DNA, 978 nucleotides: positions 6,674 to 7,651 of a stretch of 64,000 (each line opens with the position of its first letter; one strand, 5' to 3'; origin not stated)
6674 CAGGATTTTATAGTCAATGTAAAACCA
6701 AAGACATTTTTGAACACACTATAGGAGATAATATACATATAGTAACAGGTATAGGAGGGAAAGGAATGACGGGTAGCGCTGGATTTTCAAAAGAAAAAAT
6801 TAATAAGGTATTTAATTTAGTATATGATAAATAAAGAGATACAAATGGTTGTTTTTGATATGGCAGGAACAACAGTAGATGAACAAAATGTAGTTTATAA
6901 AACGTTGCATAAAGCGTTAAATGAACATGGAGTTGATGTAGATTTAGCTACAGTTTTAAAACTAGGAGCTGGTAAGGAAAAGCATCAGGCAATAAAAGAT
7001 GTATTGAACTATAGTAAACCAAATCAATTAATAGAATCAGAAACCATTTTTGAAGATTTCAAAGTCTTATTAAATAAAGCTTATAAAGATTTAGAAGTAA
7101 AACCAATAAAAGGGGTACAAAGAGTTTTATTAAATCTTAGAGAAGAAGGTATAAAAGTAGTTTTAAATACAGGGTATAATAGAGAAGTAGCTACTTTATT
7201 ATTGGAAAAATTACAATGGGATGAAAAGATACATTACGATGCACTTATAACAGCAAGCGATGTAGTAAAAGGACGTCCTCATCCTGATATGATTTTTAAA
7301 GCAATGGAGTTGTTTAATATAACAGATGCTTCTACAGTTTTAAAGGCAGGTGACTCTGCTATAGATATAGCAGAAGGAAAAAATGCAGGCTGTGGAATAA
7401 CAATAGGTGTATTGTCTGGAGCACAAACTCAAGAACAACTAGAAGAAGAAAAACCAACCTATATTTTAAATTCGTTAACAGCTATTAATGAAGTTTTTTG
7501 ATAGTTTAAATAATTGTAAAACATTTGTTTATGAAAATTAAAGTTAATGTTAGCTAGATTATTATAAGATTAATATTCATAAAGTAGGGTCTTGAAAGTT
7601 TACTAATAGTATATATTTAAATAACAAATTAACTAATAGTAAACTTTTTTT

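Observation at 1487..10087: phnW-less, TonB-fed phosphonate-type catabolic cluster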

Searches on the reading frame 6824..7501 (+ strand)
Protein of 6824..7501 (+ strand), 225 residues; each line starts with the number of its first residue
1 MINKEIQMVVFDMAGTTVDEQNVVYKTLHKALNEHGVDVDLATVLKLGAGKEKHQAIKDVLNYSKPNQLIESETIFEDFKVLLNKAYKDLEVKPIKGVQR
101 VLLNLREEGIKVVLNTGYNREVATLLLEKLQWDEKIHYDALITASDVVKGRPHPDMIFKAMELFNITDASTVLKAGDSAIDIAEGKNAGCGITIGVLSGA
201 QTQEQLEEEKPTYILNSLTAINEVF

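Call 3: search_protein_families(library=pfam, proteins=[window:6824-7501:+], max_evalue=0.01)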
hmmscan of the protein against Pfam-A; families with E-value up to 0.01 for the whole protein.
window:6824-7501:+ (225 aa): 3 families
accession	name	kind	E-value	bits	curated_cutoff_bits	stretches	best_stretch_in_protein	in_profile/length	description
PF13419.12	HAD_2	-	1.7e-23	84.1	23.8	1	9-191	1-174/178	Haloacid dehalogenase-like hydrolase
PF00702.32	Hydrolase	-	3.5e-20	73.7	26.4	1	7-189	2-191/191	haloacid dehalogenase-like hydrolase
PF13242.12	Hydrolase_like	-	2.5e-08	34.1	22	1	150-220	3-74/75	HAD-hyrolase-like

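Call 4: search_protein_families(library=ncbifam, proteins=[window:6824-7501:+], max_evalue=0.01)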
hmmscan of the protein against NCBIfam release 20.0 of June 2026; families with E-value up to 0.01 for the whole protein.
window:6824-7501:+ (225 aa): 37 families (the best 25 are shown)
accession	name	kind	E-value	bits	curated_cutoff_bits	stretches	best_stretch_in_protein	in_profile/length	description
TIGR03351.1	PhnX-like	hypoth_equivalog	8.1e-71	238.5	218.9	1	6-224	1-218/220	phosphonatase-like hydrolase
TIGR01422.2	phosphonatase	equivalog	4.4e-34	117.9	220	1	6-202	1-205/251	phosphonoacetaldehyde hydrolase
NF009804.0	PRK13288.1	equivalog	6.4e-21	74.8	218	1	5-221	2-206/215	pyrophosphatase PpaX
NF009695.0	PRK13222.1-2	equivalog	5.9e-18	65.2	225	1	3-224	3-221/226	phosphoglycolate phosphatase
TIGR01449.2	PGP_bact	equivalog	3.6e-17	62.6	180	1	9-222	1-210/213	phosphoglycolate phosphatase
NF053653.1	InDiPhoBT2121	equivalog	8.9e-17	61.4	245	1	7-223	2-213/216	inorganic diphosphatase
TIGR01454.1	AHBA_synth_RP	hypoth_equivalog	2.3e-15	56.8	246.65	1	91-217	73-195/205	AHBA synthesis associated protein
TIGR02253.1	CTE7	subfamily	3.3e-14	53.2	169.75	1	6-219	2-218/221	TIGR02253 family HAD-type hydrolase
NF009697.0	PRK13222.1-4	equivalog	3.8e-14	52.6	327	1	4-220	5-217/232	phosphoglycolate phosphatase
TIGR02009.1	PGMB-YQAB-SF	subfamily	7e-14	52.4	153.35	1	7-172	2-164/186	beta-phosphoglucomutase family hydrolase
TIGR01990.1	bPGM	equivalog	8.9e-12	45.3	189.4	1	6-189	1-180/187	beta-phosphoglucomutase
NF009694.0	PRK13222.1-1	equivalog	7.3e-11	41.8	415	1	98-219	116-233/252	phosphoglycolate phosphatase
NF008087.0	PRK10826.1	equivalog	8.8e-11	41.8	191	1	2-178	3-174/222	hexitol phosphatase HxpB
NF007854.0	PRK10563.1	equivalog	4e-10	39.7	211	1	5-190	3-180/221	6-phosphogluconate phosphatase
NF046057.1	bifunc_MtlD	equivalog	6.8e-10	38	800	1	3-194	4-189/683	bifunctional mannitol-1-phosphate dehydrogenase/phosphatase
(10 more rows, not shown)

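Call 13: search_solved_structures(query=window:6824-7501:+, show_alignments=2, max_evalue=0.00001)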
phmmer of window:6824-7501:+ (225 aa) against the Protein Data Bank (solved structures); distinct sequences matched with E-value up to 0.00001: 17.
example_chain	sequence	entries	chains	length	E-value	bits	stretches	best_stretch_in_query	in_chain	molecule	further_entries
2iof_A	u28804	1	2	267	7e-20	75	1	4-209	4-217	Phosphonoacetaldehyde hydrolase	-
2ioh_A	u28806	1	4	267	9.3e-20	74.6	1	5-209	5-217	Phosphonoacetaldehyde hydrolase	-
1rql_A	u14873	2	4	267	4.9e-19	72.3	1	4-209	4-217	Phosphonoacetaldehyde Hydrolase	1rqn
1rdf_A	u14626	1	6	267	7.5e-19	71.7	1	5-209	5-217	phosphonoacetaldehyde hydrolase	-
1swv_A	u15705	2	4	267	8.6e-19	71.5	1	5-209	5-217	phosphonoacetaldehyde hydrolase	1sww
1fez_A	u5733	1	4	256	9.5e-19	71.3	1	6-209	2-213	PHOSPHONOACETALDEHYDE HYDROLASE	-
3sd7_A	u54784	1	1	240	3.6e-12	49.9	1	3-224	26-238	Putative phosphatase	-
3qu4_A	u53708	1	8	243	3.4e-09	40.2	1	3-199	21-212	INORGANIC PYROPHOSPHATASE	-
3qub_A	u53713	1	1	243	5.6e-09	39.4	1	3-199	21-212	INORGANIC PYROPHOSPHATASE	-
3iru_A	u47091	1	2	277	6.1e-09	39.3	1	6-197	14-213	phoshonoacetaldehyde hydrolase like protein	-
3mc1_A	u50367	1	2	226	1.2e-08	38.4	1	8-221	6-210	Predicted phosphatase, HAD family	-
3qu7_A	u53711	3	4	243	2.3e-08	37.4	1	3-199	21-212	INORGANIC PYROPHOSPHATASE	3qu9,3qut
3qu2_A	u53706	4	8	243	2.3e-08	37.4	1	3-199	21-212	INORGANIC PYROPHOSPHATASE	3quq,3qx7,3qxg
3quc_A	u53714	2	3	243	2.8e-08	37.1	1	3-199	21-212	INORGANIC PYROPHOSPHATASE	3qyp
3r9k_A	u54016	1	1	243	3.1e-08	37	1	3-199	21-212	Putative beta-phosphoglucomutase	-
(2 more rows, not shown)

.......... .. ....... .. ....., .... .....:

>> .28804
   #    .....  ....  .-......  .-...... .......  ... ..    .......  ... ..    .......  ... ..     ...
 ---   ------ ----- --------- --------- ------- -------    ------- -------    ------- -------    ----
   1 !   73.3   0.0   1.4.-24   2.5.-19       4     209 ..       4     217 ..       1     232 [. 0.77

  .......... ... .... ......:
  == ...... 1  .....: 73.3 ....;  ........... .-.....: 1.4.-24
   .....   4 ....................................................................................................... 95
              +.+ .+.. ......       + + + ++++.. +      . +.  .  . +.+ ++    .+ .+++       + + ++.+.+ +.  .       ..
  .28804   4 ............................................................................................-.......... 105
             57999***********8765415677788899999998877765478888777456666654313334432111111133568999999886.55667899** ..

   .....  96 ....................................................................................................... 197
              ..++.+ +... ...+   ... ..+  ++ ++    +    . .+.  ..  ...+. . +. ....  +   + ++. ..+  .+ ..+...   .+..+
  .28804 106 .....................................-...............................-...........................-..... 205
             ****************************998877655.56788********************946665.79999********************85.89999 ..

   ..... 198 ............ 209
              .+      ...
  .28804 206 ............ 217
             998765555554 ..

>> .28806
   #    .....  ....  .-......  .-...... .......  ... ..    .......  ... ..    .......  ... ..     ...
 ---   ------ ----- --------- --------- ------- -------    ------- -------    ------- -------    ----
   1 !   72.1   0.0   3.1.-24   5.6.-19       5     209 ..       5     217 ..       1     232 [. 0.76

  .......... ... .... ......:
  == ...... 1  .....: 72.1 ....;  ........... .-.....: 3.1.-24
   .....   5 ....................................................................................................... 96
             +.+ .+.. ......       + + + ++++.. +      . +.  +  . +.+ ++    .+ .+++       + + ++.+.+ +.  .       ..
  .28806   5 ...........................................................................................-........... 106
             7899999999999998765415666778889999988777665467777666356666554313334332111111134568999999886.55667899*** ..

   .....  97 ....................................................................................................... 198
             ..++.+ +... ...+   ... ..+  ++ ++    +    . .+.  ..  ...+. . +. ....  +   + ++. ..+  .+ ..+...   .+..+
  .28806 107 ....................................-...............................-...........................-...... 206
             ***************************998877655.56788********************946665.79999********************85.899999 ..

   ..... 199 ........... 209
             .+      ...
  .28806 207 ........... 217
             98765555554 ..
